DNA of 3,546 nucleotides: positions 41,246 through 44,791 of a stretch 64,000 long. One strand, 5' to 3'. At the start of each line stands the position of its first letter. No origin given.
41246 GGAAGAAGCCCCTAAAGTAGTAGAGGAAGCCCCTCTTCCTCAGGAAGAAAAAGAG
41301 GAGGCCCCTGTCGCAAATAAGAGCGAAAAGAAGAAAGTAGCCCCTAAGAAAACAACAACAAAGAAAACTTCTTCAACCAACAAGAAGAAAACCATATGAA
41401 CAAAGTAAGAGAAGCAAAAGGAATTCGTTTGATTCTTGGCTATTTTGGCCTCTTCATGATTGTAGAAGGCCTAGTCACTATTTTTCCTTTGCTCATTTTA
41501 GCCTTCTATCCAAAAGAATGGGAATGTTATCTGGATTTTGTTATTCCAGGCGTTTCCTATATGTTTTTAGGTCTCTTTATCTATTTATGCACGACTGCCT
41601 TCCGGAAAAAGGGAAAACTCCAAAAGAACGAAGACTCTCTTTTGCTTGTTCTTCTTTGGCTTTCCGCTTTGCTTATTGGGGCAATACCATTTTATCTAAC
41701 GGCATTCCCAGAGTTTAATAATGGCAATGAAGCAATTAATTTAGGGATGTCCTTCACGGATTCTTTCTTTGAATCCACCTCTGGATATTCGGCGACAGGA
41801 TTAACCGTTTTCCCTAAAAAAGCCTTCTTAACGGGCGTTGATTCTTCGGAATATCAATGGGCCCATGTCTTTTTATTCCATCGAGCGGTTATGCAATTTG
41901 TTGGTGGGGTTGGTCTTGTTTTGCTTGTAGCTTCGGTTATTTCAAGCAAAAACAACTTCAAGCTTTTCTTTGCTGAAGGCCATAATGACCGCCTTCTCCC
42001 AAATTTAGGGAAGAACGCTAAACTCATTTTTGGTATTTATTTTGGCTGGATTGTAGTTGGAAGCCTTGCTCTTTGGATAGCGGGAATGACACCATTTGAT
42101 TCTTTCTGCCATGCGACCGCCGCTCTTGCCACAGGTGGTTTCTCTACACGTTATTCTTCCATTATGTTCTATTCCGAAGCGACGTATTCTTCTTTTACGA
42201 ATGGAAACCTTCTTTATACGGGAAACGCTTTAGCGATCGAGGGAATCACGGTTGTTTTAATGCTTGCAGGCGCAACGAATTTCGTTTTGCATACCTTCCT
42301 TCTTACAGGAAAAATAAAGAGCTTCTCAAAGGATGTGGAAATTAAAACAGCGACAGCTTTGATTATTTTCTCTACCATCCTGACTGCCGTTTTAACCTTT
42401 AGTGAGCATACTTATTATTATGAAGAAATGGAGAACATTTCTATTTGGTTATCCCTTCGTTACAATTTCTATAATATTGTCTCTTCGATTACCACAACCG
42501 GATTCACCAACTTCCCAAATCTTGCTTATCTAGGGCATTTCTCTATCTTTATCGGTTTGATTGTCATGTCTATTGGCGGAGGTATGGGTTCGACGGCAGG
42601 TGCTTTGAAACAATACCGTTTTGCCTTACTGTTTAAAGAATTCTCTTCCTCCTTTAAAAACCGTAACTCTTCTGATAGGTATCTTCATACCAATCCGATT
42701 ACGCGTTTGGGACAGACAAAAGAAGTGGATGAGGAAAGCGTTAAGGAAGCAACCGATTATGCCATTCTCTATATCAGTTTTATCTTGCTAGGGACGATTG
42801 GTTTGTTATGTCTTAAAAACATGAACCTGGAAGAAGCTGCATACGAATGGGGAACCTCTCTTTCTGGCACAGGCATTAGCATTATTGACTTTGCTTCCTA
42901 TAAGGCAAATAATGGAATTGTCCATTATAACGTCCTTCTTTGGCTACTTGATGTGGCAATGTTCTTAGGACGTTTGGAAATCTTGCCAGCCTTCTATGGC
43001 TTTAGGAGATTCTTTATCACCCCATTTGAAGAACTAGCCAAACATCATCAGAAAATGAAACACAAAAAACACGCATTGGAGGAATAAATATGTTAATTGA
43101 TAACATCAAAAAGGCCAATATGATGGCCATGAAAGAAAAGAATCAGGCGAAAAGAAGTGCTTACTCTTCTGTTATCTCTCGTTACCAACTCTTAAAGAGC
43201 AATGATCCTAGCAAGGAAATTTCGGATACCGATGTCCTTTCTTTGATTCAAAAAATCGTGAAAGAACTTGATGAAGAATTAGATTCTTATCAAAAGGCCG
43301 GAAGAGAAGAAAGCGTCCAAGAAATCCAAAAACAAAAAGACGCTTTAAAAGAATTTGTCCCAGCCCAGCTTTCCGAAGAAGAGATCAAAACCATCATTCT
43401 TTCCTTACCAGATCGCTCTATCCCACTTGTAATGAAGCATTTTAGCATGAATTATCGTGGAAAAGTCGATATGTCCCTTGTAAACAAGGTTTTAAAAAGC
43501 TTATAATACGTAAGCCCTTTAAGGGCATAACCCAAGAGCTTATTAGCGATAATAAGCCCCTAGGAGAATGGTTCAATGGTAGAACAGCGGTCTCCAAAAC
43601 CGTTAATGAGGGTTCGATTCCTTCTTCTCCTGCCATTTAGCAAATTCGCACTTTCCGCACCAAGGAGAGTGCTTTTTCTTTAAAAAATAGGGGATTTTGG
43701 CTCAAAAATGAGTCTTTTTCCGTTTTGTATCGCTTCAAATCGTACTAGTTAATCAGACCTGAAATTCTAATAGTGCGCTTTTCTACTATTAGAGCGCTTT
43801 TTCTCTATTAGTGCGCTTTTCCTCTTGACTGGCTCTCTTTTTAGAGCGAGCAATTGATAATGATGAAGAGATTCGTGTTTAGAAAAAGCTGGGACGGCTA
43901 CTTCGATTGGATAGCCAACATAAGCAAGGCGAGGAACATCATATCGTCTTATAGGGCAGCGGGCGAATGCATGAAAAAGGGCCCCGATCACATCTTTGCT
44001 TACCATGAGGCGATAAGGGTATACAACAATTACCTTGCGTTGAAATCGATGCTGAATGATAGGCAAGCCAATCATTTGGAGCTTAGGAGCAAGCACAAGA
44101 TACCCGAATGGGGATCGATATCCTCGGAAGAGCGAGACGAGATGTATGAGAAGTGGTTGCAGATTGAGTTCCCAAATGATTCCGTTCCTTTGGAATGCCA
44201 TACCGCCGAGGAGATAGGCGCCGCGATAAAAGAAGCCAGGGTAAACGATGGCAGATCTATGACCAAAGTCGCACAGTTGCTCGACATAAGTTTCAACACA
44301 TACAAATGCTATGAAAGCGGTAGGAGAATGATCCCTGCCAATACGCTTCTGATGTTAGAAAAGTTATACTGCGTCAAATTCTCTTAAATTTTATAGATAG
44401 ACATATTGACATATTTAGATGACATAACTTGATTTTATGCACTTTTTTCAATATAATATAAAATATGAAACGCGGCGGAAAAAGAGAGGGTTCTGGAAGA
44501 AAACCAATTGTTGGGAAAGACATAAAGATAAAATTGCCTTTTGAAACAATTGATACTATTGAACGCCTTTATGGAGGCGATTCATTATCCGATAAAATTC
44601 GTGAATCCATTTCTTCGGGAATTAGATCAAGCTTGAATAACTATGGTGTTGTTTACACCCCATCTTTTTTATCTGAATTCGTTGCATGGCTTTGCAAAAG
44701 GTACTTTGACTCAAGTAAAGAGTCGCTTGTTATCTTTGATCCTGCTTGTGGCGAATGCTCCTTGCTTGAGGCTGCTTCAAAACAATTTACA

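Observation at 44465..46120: Four-module single-chain enzyme: RHH-like head, N6A methyltransferase, Zn-ribbon-containing TRD and C-terminal HNH nuclease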

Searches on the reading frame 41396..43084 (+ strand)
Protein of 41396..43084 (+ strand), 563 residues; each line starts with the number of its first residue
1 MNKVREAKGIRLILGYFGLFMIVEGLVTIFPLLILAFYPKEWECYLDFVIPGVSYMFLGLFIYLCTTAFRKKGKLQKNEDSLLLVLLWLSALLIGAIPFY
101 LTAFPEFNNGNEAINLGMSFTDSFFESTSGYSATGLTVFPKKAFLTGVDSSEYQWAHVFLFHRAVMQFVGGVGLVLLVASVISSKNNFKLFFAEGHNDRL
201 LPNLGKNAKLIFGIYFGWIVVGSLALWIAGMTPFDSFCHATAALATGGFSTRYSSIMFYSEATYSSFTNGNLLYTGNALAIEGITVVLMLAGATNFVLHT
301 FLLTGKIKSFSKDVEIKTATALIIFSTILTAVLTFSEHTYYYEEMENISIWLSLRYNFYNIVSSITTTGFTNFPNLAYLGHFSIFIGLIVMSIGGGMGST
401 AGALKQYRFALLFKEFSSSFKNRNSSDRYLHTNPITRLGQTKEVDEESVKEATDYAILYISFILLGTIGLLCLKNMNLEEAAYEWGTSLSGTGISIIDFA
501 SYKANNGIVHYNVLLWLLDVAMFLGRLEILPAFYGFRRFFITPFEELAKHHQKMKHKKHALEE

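Call 32: find_related_loci(query=window:41396-43084:+, collection=genome_contigs, flank=10000)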
Query window:41396-43084:+ (563 aa) in genome_contigs; peptide patterns used: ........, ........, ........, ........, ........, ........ (x = any residue, [..] = any of these).
68 stretches matched a pattern; 23 encode a relative of the query (tblastn E <= 1e-3); 22 distinct loci.
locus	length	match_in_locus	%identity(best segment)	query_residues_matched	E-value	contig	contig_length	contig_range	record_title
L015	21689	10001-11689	97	1-563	0e+0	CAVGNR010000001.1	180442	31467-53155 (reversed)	Escherichia coli isolate H07629-L1_cleanbin_000009 genome assembly, contig: Spades_H07629-L1_contig_19, whole genome sho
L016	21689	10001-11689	94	1-563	0e+0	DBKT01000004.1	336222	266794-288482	MAG TPA_asm: Bacillales bacterium UBA743 UBA743_contig_487, whole genome shotgun sequence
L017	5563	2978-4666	84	1-563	0e+0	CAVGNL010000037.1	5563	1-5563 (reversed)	Prevotella sp. CAG:755 isolate H07668-L1_cleanbin_000056 genome assembly, contig: Spades_H07668-L1_contig_7305, whole ge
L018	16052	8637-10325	81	1-563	0e+0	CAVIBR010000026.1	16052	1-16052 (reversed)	Bacteroides uniformis isolate H07682-L1_cleanbin_000028 genome assembly, contig: Spades_H07682-L1_contig_2826, whole gen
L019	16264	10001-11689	85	1-563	0e+0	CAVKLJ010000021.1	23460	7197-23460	Lachnospiraceae bacterium isolate H07689-L1_cleanbin_000018 genome assembly, contig: Spades_H07689-L1_contig_1194, whole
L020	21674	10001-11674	83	6-563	0e+0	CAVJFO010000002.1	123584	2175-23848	Hallerella sp. isolate G02630-L1_cleanbin_000024 genome assembly, contig: Spades_G02630-L1_contig_31, whole genome shotg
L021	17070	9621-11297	84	5-563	0e+0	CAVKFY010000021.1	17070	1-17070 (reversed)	Alistipes communis isolate H07683-L1_cleanbin_000069 genome assembly, contig: Spades_H07683-L1_contig_2661, whole genome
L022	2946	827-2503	84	5-563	0e+0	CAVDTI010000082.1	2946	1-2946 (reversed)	Faecalibacterium prausnitzii isolate H07667-L1_cleanbin_000075 genome assembly, contig: Spades_H07667-L1_contig_26241, w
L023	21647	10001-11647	74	3-547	0e+0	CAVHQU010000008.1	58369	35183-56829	bacterium isolate H07651-L1_cleanbin_000004 genome assembly, contig: Spades_H07651-L1_contig_78, whole genome shotgun se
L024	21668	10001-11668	72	3-558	0e+0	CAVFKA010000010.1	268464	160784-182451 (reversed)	bacterium isolate H07627-L1_cleanbin_000022 genome assembly, contig: Spades_H07627-L1_contig_1, whole genome shotgun seq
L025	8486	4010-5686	72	6-563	0e+0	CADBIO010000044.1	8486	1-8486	MAG: uncultured Erysipelotrichaceae bacterium isolate RUG14006 genome assembly, contig: RUG14006_asm_44, whole genome sh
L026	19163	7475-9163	83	1-563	0e+0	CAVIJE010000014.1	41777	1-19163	Sodaliphilus sp. isolate H07676-L1_cleanbin_000035 genome assembly, contig: Spades_H07676-L1_contig_623, whole genome sh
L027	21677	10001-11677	54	1-560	0e+0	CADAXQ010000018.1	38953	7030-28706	MAG: uncultured Erysipelotrichaceae bacterium isolate RUG13722 genome assembly, contig: RUG13722_asm_18, whole genome sh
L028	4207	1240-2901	54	2-560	0e+0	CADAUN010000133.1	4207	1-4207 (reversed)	MAG: uncultured Erysipelotrichaceae bacterium isolate RUG13633 genome assembly, contig: RUG13633_asm_133, whole genome s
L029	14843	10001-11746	42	5-547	1e-133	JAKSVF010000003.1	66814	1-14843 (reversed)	MAG: Bacilli bacterium isolate Horse_feces352 MAG352_3, whole genome shotgun sequence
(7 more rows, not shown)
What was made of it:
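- Tried and rejected: The credible ones say Bacillales bacterium UBA743 or uncultured Erysipelotrichaceae (call 32).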

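Call 36: search_protein_families(library=pfam, proteins=[L015:13040-13627:+, L015:14105-15175:+, L015:15494-16093:+, L015:16471-17505:+, L015:18680-20677:+, L016:12503-13045:+], max_evalue=0.001)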
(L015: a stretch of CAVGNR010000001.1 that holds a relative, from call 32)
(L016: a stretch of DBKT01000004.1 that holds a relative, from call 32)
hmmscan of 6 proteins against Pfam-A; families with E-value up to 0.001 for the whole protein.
L015:13040-13627:+ (196 aa): 0 families

L015:14105-15175:+ (357 aa): 0 families

L015:15494-16093:+ (200 aa): 0 families

L015:16471-17505:+ (345 aa): 1 family
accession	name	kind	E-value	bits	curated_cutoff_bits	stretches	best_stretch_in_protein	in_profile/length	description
PF11185.13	DUF2971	-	1.4e-10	42.8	22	1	199-286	1-89/89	Protein of unknown function (DUF2971)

L015:18680-20677:+ (666 aa): 2 families
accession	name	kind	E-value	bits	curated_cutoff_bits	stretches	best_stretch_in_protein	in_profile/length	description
PF03143.23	GTP_EFTU_D3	-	4.6e-15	56.3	27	1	443-540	1-105/106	Elongation factor Tu C-terminal domain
PF03144.31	GTP_EFTU_D2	-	9.5e-06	26.4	30.3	1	373-438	2-72/73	Elongation factor Tu domain 2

L016:12503-13045:+ (181 aa): 0 families

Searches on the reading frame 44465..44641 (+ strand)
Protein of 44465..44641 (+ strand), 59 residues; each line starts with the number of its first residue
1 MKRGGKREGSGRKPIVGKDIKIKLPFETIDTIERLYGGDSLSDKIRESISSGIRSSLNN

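Call 56: search_protein_families(library=pfam, proteins=[window:44465-44641:+], max_evalue=10)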
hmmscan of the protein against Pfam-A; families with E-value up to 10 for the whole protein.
window:44465-44641:+ (59 aa): 0 families
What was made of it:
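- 44465..44635 (+): N-terminal head, aa 1-57 (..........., then two predicted helices). It is inherited from M1 and may bind DNA. No Pfam hit (call 56).
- Tried and rejected: No match (call 56), so RHH stays unverified.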
